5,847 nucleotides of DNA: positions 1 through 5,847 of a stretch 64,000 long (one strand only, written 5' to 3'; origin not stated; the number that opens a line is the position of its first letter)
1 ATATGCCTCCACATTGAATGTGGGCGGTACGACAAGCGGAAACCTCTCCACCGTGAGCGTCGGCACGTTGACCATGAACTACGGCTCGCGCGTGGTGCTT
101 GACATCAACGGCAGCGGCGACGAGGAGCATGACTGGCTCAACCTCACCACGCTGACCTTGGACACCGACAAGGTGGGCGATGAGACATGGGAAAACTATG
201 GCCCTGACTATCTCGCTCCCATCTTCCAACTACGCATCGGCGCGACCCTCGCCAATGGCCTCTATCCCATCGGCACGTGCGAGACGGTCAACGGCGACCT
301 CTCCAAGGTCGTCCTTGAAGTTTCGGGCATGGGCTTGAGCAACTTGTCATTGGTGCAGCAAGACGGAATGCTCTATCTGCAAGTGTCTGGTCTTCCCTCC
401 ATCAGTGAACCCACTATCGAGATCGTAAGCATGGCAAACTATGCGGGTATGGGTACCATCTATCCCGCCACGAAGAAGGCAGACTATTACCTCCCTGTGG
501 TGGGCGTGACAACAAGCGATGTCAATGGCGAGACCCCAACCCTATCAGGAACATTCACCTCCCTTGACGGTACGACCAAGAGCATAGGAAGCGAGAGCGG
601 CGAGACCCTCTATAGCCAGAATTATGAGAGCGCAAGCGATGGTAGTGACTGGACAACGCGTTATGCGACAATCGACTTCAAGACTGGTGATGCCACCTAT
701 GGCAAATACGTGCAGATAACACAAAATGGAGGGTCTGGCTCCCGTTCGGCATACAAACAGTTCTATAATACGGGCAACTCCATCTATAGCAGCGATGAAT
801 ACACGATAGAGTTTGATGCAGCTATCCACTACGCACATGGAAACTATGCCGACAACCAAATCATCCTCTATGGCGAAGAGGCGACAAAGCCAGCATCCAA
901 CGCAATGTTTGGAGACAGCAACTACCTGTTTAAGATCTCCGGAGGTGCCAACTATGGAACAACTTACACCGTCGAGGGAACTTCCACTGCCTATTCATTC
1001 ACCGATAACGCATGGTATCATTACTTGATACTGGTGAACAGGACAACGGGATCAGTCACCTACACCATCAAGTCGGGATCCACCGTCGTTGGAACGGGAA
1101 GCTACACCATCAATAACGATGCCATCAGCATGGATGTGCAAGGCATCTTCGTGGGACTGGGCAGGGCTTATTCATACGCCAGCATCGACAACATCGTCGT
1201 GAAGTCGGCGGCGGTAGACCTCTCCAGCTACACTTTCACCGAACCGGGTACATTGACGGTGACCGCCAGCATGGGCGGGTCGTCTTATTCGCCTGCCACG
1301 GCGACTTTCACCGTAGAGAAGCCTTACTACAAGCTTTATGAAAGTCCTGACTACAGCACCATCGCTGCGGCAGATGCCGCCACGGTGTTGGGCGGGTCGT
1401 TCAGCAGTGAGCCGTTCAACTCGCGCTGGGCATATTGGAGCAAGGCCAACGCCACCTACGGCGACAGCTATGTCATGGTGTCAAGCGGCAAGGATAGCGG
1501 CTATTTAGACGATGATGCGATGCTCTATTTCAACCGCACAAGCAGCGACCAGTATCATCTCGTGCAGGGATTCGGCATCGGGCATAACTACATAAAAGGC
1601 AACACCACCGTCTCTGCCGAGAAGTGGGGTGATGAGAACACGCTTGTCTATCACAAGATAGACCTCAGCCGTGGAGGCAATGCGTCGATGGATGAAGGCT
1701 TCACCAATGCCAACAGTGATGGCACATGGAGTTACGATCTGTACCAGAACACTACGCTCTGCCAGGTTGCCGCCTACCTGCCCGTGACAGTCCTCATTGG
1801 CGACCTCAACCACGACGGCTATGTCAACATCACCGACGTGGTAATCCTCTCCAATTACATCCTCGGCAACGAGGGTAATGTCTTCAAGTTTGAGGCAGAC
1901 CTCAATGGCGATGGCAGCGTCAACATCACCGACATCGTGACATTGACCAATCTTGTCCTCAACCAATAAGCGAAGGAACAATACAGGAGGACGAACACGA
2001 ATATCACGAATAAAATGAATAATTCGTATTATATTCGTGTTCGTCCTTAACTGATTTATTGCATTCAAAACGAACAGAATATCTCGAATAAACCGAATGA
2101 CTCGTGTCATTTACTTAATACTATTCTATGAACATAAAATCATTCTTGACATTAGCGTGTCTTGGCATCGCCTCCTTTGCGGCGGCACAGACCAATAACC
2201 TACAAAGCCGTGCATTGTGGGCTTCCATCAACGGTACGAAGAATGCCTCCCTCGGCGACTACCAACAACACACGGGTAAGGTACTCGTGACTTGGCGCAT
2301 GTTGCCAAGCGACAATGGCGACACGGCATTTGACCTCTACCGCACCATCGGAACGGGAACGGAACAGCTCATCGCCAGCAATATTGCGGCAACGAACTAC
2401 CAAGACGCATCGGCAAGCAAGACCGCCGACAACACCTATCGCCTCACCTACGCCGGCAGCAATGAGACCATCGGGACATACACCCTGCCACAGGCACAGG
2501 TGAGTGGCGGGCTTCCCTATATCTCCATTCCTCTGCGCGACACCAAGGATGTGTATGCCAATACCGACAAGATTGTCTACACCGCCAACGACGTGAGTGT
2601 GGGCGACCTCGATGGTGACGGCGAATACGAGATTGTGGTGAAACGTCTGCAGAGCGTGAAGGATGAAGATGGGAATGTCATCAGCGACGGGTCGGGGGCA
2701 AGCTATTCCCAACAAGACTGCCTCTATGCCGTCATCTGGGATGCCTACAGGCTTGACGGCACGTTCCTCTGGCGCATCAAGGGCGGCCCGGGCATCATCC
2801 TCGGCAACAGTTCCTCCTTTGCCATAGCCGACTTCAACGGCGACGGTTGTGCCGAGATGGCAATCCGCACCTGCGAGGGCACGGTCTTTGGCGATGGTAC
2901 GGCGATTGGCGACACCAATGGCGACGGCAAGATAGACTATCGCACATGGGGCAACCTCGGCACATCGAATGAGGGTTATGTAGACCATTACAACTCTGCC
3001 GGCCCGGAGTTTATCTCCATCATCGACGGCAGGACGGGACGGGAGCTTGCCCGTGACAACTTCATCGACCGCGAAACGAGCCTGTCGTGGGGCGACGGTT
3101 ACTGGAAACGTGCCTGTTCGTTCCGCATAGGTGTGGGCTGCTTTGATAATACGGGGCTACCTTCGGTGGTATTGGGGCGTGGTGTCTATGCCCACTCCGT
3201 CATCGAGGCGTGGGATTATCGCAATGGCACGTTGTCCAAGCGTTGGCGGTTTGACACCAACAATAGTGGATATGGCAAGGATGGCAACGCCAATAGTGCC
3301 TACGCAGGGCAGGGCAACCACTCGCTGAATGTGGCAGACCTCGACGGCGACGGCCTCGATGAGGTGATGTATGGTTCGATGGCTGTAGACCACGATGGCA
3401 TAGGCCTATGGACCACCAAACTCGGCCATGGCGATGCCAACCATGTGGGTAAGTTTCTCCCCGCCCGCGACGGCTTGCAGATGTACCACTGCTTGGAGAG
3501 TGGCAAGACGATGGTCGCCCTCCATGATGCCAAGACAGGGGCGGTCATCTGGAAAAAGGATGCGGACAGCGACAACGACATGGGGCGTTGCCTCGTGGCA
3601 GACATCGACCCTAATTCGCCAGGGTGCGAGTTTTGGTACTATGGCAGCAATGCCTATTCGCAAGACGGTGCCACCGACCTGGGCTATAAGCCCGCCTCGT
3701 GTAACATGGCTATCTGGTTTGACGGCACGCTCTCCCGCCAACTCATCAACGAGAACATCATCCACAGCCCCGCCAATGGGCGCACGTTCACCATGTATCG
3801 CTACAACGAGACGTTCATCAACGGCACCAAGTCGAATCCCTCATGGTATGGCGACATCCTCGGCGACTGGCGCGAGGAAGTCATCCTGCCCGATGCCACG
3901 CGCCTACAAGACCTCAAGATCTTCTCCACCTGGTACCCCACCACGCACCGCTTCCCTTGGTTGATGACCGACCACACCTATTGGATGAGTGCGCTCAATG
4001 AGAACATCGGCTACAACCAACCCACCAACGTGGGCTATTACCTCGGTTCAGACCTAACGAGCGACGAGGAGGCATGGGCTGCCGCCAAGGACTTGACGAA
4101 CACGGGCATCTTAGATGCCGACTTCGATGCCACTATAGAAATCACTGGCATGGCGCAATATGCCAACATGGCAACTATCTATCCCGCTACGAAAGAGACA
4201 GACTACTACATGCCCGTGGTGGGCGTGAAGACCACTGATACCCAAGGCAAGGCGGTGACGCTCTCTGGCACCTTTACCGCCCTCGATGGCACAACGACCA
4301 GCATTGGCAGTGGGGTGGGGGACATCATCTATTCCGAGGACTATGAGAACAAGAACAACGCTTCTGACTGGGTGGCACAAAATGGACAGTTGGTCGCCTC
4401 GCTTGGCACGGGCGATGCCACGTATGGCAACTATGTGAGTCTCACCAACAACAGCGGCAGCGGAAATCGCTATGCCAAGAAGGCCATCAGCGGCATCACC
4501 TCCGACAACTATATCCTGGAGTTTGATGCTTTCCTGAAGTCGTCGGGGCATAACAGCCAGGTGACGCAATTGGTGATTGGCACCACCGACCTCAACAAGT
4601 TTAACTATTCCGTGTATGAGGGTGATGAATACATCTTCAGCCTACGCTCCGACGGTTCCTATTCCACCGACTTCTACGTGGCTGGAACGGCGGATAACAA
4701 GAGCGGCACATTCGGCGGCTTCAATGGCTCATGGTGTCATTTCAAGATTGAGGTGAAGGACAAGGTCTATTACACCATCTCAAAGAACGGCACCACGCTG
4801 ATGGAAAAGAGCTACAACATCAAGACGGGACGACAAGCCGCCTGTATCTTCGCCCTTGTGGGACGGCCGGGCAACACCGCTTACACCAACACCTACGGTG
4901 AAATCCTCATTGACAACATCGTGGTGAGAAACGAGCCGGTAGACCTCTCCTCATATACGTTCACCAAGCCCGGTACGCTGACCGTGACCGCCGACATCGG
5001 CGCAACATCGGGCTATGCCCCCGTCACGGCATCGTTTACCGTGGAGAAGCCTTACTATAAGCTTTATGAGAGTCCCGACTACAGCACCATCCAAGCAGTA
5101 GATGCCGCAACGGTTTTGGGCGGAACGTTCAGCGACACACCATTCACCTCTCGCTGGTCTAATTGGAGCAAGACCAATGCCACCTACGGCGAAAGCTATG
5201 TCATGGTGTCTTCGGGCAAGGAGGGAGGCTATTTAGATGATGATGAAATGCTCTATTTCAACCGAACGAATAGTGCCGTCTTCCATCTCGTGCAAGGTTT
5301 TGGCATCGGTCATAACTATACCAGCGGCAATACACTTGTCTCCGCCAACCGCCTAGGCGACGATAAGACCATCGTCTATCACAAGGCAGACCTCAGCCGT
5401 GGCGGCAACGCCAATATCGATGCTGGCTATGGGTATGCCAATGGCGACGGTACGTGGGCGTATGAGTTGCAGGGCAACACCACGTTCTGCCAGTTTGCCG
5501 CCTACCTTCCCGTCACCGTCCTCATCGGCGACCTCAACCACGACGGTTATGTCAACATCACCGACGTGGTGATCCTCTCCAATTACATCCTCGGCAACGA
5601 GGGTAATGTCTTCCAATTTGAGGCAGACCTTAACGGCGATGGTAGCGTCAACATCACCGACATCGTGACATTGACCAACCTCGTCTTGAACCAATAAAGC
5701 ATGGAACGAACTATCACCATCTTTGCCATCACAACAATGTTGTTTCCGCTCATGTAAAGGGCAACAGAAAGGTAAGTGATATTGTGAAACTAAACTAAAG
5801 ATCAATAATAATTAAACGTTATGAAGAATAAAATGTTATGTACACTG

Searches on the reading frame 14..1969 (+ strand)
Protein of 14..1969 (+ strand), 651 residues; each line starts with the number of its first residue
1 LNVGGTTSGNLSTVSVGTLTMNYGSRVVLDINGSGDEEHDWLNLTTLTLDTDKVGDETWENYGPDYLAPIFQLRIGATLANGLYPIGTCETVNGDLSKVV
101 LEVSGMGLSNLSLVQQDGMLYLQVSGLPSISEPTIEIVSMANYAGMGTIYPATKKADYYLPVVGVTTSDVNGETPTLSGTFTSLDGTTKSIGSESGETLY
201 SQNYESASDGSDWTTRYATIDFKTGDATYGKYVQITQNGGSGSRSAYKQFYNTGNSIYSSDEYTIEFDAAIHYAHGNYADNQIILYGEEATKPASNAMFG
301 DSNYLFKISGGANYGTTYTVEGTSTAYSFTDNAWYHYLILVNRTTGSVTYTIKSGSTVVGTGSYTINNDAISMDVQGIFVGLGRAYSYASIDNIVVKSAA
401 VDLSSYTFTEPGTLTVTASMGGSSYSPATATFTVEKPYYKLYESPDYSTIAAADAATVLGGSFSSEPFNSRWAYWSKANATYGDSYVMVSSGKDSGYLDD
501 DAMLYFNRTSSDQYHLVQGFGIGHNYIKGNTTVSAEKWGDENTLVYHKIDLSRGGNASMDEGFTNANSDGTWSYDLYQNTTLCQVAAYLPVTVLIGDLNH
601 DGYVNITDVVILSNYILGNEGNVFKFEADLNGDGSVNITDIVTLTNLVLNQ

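Call 68: search_protein_families(library=pfam, proteins=[window:14-1969:+], max_evalue=0.00001)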
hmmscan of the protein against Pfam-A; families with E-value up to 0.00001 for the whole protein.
window:14-1969:+ (651 aa): 1 family
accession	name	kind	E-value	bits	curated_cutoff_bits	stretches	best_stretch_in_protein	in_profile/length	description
PF00404.24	Dockerin_1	-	1.4e-13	51.3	22.9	1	596-648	2-56/57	Dockerin type I domain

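Call 72: search_protein_families(library=pfam, proteins=[window:14-1969:+], max_evalue=0.1)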
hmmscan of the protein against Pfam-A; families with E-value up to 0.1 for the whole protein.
window:14-1969:+ (651 aa): 2 families
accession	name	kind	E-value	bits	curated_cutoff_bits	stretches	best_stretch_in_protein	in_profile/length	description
PF00404.24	Dockerin_1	-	1.4e-13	51.3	22.9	1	596-648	2-56/57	Dockerin type I domain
PF00036.39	EF-hand_1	-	0.073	13.1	25.4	0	627-643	8-24/29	EF hand domain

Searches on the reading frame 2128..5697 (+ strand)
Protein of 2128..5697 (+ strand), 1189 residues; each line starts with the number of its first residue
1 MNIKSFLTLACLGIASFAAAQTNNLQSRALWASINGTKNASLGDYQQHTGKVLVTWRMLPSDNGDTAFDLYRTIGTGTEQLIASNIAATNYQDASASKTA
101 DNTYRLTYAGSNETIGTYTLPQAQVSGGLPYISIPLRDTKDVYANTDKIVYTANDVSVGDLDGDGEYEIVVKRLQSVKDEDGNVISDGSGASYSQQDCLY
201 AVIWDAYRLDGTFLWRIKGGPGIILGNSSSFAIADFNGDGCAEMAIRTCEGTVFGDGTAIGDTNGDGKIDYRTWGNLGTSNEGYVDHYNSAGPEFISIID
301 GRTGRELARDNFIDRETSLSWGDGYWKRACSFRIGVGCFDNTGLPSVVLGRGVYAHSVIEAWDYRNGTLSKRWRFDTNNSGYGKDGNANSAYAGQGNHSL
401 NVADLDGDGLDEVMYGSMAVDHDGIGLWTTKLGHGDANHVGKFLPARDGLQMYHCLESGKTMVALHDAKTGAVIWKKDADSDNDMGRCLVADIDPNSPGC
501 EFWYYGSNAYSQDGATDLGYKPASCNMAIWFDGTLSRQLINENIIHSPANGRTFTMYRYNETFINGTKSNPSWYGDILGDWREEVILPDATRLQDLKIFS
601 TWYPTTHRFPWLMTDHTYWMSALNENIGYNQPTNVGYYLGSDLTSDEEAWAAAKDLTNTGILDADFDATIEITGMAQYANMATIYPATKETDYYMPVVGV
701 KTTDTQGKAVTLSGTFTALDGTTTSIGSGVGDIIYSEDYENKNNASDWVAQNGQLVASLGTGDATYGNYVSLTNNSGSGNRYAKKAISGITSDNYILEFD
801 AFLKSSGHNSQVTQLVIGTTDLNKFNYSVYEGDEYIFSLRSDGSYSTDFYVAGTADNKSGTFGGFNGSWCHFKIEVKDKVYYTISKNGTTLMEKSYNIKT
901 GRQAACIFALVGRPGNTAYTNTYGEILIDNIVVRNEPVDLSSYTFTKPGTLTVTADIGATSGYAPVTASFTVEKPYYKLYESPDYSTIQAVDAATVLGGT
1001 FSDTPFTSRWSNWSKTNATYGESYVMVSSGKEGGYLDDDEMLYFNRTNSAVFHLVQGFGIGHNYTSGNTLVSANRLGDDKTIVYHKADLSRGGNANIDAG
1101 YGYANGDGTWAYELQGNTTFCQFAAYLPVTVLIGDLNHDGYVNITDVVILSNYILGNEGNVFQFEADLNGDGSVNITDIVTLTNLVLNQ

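Call 68: search_protein_families(library=pfam, proteins=[window:2128-5697:+], max_evalue=0.00001)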
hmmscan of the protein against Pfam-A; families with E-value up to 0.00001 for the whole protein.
window:2128-5697:+ (1189 aa): 4 families
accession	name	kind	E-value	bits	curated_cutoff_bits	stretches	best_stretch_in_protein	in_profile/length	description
PF21348.3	RGL11_C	-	4.9e-123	411.9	27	1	131-646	1-487/490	Rhamnogalacturonan lyase family 11, C-terminal domain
PF00404.24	Dockerin_1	-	1.9e-12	47.6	22.9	1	1134-1186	2-56/57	Dockerin type I domain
PF01839.29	FG-GAP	-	4.7e-10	39.6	22.1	0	155-171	4-20/37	FG-GAP repeat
PF18370.7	RGI_lyase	-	2.2e-06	28.3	27.8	0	49-106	16-68/86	Rhamnogalacturonan I lyases beta-sheet domain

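Call 85: find_homologous_proteins(query=window:2128-5697:+, max_evalue=1e-20)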
Query window:2128-5697:+ (1189 aa): 2624 proteins with E <= 1e-20 among 8000 candidates; the best 120 are listed.
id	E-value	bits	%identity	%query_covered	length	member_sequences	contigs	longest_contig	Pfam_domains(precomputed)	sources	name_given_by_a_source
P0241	0.0e+0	2733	100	100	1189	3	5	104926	PF01839.30,PF21348.4,PF00404.25,PF18370.8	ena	-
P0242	0.0e+0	2407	86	100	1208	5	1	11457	PF01839.30,PF21348.4,PF00404.25,PF13517.13,PF18370.8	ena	-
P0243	0.0e+0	2152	78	100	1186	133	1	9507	PF01839.30,PF21348.4,PF00404.25,PF18370.8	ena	-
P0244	0.0e+0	2022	95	61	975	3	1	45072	PF01839.30,PF21348.4,PF00404.25,PF13517.13,PF18370.8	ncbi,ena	-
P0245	0.0e+0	1249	82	54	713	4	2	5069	PF01839.30,PF21348.4,PF13517.13,PF18370.8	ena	-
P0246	0.0e+0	1243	81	54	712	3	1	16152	PF01839.30,PF21348.4,PF13517.13,PF18370.8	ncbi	-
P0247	0.0e+0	1242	80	55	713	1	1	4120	PF01839.30,PF21348.4,PF13517.13,PF18370.8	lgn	-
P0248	0.0e+0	1238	80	55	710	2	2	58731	PF01839.30,PF21348.4,PF13517.13,PF18370.8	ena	-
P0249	0.0e+0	1233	79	57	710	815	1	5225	PF01839.30,PF21348.4,PF13517.13,PF18370.8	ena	-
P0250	0.0e+0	1228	80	55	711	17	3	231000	PF01839.30,PF21348.4,PF13517.13,PF18370.8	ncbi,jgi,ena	-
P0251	0.0e+0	1228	79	55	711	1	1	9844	PF01839.30,PF21348.4,PF13517.13,PF18370.8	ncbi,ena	-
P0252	0.0e+0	1228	79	56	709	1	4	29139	PF01839.30,PF21348.4,PF13517.13,PF18370.8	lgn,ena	-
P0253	0.0e+0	1227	81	54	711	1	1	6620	PF01839.30,PF21348.4,PF13517.13,PF18370.8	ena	-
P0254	0.0e+0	1226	78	56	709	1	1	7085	PF01839.30,PF21348.4,PF13517.13,PF18370.8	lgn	-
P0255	0.0e+0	1226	78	56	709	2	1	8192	PF01839.30,PF21348.4,PF13517.13,PF18370.8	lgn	-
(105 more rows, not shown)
